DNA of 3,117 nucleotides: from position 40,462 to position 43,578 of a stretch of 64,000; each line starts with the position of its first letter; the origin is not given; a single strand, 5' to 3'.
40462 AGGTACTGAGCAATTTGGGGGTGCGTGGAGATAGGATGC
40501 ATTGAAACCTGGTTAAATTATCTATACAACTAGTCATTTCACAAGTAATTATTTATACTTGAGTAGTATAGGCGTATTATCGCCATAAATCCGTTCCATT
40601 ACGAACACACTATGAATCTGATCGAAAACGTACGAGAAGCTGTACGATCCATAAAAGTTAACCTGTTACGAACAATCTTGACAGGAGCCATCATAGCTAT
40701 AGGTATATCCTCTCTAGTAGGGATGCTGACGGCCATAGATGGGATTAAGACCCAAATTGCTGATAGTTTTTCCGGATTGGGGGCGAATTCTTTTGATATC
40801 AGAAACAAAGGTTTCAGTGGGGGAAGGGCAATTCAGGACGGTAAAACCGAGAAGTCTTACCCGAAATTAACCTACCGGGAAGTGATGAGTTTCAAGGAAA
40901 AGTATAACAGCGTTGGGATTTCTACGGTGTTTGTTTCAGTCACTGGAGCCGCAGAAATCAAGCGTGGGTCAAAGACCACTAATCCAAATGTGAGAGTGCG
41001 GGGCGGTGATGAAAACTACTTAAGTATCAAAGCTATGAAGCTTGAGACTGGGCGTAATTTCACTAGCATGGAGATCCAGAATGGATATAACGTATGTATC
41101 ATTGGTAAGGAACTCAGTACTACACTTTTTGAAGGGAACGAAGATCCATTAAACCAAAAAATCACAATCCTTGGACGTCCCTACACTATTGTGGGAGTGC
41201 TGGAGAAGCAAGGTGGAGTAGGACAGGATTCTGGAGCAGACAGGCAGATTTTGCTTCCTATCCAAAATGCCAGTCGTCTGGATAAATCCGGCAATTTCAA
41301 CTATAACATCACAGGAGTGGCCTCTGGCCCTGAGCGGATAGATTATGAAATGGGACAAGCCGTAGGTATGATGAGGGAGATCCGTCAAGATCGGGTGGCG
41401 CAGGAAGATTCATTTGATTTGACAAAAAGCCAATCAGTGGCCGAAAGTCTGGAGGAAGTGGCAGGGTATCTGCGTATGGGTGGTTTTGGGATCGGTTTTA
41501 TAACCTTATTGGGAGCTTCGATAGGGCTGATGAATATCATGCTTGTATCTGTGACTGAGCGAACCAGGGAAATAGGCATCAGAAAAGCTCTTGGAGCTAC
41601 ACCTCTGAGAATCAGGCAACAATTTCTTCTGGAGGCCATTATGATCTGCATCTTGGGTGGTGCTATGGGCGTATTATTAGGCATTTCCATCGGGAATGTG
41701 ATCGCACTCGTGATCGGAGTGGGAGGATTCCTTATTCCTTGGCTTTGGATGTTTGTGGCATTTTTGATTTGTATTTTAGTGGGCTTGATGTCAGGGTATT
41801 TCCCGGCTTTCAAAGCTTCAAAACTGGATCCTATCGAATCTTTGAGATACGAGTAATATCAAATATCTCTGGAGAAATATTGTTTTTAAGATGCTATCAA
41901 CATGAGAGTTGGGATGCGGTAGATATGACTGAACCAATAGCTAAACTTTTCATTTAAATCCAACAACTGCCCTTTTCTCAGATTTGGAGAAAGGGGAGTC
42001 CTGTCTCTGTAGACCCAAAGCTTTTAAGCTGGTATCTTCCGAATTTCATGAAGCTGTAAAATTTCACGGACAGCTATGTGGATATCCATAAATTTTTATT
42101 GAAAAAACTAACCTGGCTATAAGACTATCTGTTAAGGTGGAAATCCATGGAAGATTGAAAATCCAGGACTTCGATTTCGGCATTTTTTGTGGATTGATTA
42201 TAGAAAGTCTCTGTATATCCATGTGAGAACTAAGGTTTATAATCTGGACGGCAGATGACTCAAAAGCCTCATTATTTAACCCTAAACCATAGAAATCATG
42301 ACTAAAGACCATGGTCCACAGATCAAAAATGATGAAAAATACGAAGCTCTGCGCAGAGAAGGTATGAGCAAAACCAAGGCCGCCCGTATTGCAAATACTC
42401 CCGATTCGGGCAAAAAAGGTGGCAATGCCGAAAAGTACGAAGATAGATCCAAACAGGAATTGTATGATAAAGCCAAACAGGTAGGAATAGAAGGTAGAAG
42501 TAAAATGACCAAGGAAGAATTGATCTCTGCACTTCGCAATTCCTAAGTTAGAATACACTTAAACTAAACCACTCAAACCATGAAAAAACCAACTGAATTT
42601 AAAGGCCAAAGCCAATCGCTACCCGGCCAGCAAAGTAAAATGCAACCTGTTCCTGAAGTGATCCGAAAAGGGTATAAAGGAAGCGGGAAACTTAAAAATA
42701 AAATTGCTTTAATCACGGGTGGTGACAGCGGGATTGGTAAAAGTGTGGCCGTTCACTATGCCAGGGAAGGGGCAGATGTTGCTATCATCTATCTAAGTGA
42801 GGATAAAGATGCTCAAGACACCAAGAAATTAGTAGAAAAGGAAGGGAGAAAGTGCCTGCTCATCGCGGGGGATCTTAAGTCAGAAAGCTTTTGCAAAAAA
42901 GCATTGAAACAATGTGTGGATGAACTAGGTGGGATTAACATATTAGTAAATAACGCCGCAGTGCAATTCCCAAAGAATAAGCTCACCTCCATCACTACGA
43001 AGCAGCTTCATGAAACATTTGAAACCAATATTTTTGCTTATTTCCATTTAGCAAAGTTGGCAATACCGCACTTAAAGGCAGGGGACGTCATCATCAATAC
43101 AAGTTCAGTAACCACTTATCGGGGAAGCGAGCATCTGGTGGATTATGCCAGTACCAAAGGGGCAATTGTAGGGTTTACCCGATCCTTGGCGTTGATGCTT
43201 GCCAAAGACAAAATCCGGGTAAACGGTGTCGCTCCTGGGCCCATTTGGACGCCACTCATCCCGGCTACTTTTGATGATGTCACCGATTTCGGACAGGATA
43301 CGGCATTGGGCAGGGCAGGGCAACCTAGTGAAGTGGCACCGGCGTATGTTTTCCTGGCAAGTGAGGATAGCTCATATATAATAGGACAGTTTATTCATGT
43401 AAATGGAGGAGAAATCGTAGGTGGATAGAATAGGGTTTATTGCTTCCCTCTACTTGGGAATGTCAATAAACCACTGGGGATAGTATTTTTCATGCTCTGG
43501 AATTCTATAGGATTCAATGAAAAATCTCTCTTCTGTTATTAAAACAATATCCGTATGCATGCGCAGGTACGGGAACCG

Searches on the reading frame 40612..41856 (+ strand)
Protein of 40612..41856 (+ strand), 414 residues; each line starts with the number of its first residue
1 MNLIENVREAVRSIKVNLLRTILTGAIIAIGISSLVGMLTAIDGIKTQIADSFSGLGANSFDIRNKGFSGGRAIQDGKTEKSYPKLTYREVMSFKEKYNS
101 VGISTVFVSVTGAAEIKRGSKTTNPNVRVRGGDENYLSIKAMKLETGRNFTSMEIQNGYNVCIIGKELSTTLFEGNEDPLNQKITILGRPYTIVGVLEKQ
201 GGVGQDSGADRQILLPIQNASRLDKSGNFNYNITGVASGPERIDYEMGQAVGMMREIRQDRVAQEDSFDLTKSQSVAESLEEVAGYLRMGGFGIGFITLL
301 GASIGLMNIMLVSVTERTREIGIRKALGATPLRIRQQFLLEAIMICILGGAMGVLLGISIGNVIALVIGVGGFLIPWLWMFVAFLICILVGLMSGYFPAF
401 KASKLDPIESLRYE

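Call 101: search_protein_families(library=pfam, proteins=[window:40612-41856:+], max_evalue=0.001)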
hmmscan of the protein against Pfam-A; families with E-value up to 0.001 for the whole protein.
window:40612-41856:+ (414 aa): 2 families
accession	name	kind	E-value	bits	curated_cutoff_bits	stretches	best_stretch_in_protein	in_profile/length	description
PF12704.14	MacB_PCD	-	4.6e-33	115.7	27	1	21-237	1-191/207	MacB-like periplasmic core domain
PF02687.27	FtsX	-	2.8e-20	73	25.5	1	294-407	3-120/120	FtsX-like permease C-terminal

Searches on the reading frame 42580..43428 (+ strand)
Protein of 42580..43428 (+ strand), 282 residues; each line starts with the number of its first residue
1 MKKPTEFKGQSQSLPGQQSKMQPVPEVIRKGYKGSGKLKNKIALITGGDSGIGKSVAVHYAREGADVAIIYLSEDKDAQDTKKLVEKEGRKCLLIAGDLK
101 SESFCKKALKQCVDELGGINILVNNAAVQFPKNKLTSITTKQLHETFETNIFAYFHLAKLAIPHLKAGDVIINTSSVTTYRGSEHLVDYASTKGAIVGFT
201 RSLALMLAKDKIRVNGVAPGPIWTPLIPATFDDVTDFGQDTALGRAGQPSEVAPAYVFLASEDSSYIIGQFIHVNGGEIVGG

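Call 101: search_protein_families(library=pfam, proteins=[window:42580-43428:+], max_evalue=0.001)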
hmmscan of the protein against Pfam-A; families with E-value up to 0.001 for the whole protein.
window:42580-43428:+ (282 aa): 4 families
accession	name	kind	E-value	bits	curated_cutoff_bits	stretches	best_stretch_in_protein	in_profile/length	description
PF13561.12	adh_short_C2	-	8.5e-56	189.6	27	1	49-277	5-234/236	Enoyl-(Acyl carrier protein) reductase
PF00106.31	adh_short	-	3.6e-47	160.8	26.6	1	41-227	1-187/195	short chain dehydrogenase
PF08659.16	KR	-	2e-12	47.8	22.6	1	44-199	4-159/180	KR domain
PF23441.1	SDR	-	5.8e-09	36.2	27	1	36-235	3-207/258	SDR-like rossmann domain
